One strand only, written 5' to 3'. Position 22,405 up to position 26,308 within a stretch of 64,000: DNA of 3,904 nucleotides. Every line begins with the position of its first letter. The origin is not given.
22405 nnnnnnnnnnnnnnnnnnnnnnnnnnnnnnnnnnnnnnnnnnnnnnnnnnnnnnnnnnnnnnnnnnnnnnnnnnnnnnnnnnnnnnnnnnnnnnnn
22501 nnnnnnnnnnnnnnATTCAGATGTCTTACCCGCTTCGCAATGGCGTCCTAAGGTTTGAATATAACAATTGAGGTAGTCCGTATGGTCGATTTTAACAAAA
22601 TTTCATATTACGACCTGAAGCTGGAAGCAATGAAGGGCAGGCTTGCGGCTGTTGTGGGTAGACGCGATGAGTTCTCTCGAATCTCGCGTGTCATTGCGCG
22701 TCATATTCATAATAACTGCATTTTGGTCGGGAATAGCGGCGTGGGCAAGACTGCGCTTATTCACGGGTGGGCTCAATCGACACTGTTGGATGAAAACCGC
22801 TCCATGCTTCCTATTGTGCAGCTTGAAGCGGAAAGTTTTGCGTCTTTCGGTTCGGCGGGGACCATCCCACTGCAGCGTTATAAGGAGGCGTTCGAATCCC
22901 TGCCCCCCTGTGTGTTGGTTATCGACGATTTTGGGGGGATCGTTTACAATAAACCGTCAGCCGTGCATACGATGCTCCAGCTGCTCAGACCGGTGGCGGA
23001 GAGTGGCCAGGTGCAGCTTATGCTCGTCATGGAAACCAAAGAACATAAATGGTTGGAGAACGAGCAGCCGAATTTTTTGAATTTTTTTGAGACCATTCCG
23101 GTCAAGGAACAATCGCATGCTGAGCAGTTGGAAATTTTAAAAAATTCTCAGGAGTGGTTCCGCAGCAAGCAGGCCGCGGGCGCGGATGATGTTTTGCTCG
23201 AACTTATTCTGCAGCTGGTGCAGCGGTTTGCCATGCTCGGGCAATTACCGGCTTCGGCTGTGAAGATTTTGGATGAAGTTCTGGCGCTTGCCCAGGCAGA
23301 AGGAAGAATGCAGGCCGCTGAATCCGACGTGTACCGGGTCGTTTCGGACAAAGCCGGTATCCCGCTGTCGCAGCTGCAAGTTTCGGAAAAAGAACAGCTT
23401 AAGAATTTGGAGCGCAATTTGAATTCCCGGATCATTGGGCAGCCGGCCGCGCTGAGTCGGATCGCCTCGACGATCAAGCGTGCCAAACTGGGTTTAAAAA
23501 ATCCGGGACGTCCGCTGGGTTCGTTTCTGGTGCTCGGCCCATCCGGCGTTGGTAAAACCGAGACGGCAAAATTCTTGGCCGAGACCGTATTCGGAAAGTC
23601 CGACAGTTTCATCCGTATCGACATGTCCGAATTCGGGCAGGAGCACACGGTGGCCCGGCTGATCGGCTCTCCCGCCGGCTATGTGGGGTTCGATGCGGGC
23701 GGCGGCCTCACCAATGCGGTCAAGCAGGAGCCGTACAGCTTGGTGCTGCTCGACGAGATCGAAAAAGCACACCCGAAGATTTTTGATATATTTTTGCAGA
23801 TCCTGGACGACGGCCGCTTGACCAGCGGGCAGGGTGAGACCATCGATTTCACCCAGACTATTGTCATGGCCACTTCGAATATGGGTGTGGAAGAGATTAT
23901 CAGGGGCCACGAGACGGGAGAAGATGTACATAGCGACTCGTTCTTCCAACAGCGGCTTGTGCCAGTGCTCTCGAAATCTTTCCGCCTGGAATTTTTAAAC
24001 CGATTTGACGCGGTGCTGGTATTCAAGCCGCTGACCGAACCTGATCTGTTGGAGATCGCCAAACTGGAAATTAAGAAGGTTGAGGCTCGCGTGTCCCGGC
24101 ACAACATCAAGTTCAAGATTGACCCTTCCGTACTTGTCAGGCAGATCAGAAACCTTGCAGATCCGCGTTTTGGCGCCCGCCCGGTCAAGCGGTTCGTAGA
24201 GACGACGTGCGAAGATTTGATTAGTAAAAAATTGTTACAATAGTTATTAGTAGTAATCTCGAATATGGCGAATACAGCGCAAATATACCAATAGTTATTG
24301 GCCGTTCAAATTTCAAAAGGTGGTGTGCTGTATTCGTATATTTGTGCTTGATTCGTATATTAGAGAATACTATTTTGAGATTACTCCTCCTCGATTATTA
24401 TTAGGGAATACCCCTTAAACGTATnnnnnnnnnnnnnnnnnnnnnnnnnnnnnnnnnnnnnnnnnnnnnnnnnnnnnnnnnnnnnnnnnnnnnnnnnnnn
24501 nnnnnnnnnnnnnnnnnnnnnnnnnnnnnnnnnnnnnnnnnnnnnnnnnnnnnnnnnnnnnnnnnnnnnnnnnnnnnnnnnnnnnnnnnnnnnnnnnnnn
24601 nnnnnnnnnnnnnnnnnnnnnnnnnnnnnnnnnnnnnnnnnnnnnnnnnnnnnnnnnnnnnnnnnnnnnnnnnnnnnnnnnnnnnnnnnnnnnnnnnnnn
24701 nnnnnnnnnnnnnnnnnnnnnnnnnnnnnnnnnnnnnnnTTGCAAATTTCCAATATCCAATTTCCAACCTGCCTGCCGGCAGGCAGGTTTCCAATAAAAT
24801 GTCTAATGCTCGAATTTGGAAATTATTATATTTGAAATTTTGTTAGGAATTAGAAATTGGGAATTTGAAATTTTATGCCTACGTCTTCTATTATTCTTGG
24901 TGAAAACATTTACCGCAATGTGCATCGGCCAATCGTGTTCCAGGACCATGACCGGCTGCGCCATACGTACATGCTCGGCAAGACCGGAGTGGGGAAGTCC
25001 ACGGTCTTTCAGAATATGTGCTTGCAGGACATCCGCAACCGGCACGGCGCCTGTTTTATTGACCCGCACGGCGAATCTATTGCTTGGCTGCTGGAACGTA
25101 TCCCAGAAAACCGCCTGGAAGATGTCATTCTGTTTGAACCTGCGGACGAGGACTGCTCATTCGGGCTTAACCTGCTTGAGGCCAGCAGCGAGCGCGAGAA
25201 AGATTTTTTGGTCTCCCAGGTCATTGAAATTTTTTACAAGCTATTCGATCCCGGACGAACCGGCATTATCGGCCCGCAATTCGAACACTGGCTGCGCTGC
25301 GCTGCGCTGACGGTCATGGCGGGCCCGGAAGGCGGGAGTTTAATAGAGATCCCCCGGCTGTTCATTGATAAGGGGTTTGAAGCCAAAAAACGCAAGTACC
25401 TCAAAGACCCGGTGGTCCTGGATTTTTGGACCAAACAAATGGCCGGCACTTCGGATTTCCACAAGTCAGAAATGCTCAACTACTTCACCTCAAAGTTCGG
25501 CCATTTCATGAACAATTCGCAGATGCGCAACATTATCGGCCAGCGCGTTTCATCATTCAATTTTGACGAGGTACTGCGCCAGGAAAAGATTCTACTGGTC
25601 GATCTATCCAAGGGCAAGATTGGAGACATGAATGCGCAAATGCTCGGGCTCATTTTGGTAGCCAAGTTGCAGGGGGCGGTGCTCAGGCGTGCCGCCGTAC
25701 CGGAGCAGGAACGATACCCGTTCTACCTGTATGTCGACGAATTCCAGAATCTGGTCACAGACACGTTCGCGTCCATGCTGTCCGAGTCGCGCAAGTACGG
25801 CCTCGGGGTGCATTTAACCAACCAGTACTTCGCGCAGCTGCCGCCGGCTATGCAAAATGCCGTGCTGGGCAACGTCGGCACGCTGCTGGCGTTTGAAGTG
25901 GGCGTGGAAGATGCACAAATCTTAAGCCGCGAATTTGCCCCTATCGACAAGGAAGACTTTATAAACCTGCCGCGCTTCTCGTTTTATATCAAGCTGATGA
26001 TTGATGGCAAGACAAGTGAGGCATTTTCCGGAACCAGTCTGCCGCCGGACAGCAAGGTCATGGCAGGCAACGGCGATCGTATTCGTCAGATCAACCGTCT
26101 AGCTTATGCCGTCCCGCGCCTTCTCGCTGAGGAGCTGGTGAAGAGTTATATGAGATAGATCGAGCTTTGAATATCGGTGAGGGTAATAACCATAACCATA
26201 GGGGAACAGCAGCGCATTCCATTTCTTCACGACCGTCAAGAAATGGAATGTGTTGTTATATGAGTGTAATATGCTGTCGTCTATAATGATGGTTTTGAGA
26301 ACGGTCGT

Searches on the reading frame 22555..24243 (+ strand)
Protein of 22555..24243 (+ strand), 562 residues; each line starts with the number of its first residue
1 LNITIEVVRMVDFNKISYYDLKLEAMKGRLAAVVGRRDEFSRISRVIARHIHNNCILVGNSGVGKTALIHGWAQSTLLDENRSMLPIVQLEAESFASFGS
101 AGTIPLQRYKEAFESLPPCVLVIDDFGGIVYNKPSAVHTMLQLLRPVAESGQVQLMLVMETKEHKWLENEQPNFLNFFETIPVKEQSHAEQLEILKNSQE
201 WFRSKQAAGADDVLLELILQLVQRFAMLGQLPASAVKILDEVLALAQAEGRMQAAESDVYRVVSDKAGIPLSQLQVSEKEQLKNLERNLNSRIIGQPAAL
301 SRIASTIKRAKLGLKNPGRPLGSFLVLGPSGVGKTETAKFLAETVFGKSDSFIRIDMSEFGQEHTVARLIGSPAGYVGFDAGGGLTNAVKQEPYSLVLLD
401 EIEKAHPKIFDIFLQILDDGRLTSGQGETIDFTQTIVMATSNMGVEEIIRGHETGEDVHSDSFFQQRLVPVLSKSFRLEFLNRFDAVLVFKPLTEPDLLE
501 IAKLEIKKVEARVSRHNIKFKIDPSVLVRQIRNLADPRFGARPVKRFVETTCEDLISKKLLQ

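Call 26: search_protein_families(library=pfam, proteins=[window:22555-24243:+], max_evalue=0.00001)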
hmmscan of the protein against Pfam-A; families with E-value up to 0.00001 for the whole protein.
window:22555-24243:+ (562 aa): 8 families
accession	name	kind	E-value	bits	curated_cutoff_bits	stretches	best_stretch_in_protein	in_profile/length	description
PF07724.20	AAA_2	-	1.9e-55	187.8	27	1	319-486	1-165/166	AAA domain (Cdc48 subfamily)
PF00004.35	AAA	-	6.1e-16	59.5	21.2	2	325-442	2-109/131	ATPase family associated with various cellular activities (AAA)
PF10431.15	ClpB_D2-small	-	1.9e-12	47.5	21.9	1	493-562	1-70/81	C-terminal, D2-small domain, of ClpB protein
PF07728.20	AAA_5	-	5e-12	46.4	22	1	324-442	2-122/139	AAA domain (dynein-related subfamily)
PF13191.12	AAA_16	-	2.1e-10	41.8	32.6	0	33-74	2-46/167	AAA ATPase domain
PF13401.12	AAA_22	-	8e-10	39.6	27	0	322-418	6-109/130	AAA domain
PF00158.32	Sigma54_activat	-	1.5e-09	38.2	20.2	1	323-450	24-150/168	Sigma-54 interaction domain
PF20720.3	nSTAND3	-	1e-07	32.2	27.2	0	52-197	17-151/155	Novel STAND NTPase 3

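Call 50: find_homologous_proteins(query=window:22555-24243:+, max_evalue=1e-50)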
Query window:22555-24243:+ (562 aa): 7770 proteins with E <= 1e-50 among 8000 candidates; the best 120 are listed.
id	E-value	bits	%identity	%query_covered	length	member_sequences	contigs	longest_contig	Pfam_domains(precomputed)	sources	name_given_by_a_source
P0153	0.0e+0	1215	100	98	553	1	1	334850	PF00158.33,PF07724.21,PF00004.36,PF13401.13,PF07728.21,PF10431.16,PF20720.4,PF13191.13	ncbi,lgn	-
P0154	1.7e-247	840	67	98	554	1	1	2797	PF00158.33,PF07724.21,PF00004.36,PF13401.13,PF07728.21,PF10431.16,PF20720.4,PF13191.13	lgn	-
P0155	2.0e-247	840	69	98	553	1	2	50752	PF13173.13,PF00158.33,PF07724.21,PF12775.14,PF00004.36,PF13401.13,PF07728.21,PF10431.16,PF20720.4,PF13191.13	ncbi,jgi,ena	-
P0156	5.1e-244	829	67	98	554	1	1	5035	PF13173.13,PF00004.36,PF13401.13,PF20703.4,PF05673.20,PF07728.21,PF13191.13,PF13479.13,PF00158.33,PF07724.21,PF12775.14,PF10431.16,PF20720.4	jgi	jgi:ATP-dependent Clp protease ATP-binding subunit ClpC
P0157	1.6e-241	820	66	98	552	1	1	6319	PF20030.6,PF00158.33,PF07724.21,PF00004.36,PF13401.13,PF07728.21,PF10431.16,PF20720.4,PF13191.13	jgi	-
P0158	4.3e-240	816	65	98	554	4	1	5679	PF13173.13,PF00004.36,PF13401.13,PF20703.4,PF01637.25,PF07728.21,PF13191.13,PF13479.13,PF00158.33,PF07724.21,PF12775.14,PF10431.16,PF20720.4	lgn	-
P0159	4.7e-240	816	65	98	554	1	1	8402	PF00158.33,PF07724.21,PF12775.14,PF00004.36,PF13401.13,PF20703.4,PF07728.21,PF10431.16,PF20720.4,PF13191.13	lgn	-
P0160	5.2e-240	815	65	98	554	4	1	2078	PF13173.13,PF00158.33,PF07724.21,PF12775.14,PF00004.36,PF13401.13,PF07728.21,PF10431.16,PF20720.4,PF13191.13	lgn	-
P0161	1.9e-239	814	65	98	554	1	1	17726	PF00158.33,PF07724.21,PF12775.14,PF00004.36,PF13401.13,PF07728.21,PF10431.16,PF20720.4,PF13191.13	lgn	-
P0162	3.7e-239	813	66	98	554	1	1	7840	PF00158.33,PF07724.21,PF12775.14,PF00004.36,PF13401.13,PF07728.21,PF10431.16,PF20720.4,PF13191.13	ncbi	-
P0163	2.1e-238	810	65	98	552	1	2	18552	PF13173.13,PF00004.36,PF13401.13,PF20703.4,PF01637.25,PF07728.21,PF13191.13,PF00308.25,PF13479.13,PF00158.33,PF07724.21,PF12775.14,PF10431.16,PF20720.4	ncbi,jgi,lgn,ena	-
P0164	3.0e-238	810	65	98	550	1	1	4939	PF13173.13,PF20030.6,PF00004.36,PF13401.13,PF17871.8,PF01637.25,PF07728.21,PF13191.13,PF13479.13,PF00158.33,PF07724.21,PF12775.14,PF10431.16,PF20720.4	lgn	-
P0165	2.0e-237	807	65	98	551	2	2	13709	PF08477.20,PF00004.36,PF13401.13,PF20703.4,PF05496.19,PF07728.21,PF13191.13,PF06414.19,PF00158.33,PF07724.21,PF12775.14,PF10431.16,PF20720.4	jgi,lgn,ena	-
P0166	1.6e-236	804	63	98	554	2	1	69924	PF13173.13,PF00004.36,PF13401.13,PF20703.4,PF17871.8,PF01637.25,PF07728.21,PF13191.13,PF00308.25,PF13479.13,PF00158.33,PF07724.21,PF12775.14,PF10431.16,PF20720.4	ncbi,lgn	-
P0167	5.3e-236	802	65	98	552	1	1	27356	PF13173.13,PF00004.36,PF13401.13,PF20703.4,PF05673.20,PF01637.25,PF07728.21,PF13191.13,PF00158.33,PF07724.21,PF12775.14,PF10431.16,PF20720.4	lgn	-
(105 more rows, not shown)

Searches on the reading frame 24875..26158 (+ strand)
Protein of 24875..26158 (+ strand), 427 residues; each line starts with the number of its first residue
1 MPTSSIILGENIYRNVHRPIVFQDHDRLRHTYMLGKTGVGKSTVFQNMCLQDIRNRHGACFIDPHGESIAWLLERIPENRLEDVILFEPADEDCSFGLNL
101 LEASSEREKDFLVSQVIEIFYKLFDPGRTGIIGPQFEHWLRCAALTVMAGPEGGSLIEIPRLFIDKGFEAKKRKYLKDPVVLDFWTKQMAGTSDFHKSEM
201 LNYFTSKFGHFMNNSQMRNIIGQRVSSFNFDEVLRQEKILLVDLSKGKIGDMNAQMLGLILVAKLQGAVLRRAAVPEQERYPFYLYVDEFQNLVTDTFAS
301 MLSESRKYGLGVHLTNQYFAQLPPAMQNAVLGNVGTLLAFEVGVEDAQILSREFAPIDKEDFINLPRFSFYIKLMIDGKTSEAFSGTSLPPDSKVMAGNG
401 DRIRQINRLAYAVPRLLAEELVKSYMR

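Call 26: search_protein_families(library=pfam, proteins=[window:24875-26158:+], max_evalue=0.00001)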
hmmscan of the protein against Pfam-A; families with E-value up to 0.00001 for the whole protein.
window:24875-26158:+ (427 aa): 1 family
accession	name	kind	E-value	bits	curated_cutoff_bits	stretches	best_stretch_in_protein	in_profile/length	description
PF10412.15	TrwB_AAD_bind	-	3.4e-09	36.5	20.5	0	27-106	14-87/387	Type IV secretion-system coupling protein DNA-binding domain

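Call 72: search_protein_families(library=padloc, proteins=[window:24875-26158:+], max_evalue=0.001)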
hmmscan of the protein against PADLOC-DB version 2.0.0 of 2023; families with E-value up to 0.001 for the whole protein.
window:24875-26158:+ (427 aa): 3 families
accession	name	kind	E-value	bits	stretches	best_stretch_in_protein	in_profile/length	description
PDLC04140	mad8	-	5.3e-13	47.2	1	15-343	15-254/314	mads_8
PDLC04103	HerA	-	1.4e-08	31.5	1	288-368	459-536/579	-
PDLC04105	HerA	-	2.9e-05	20.8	0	28-67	166-206/576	-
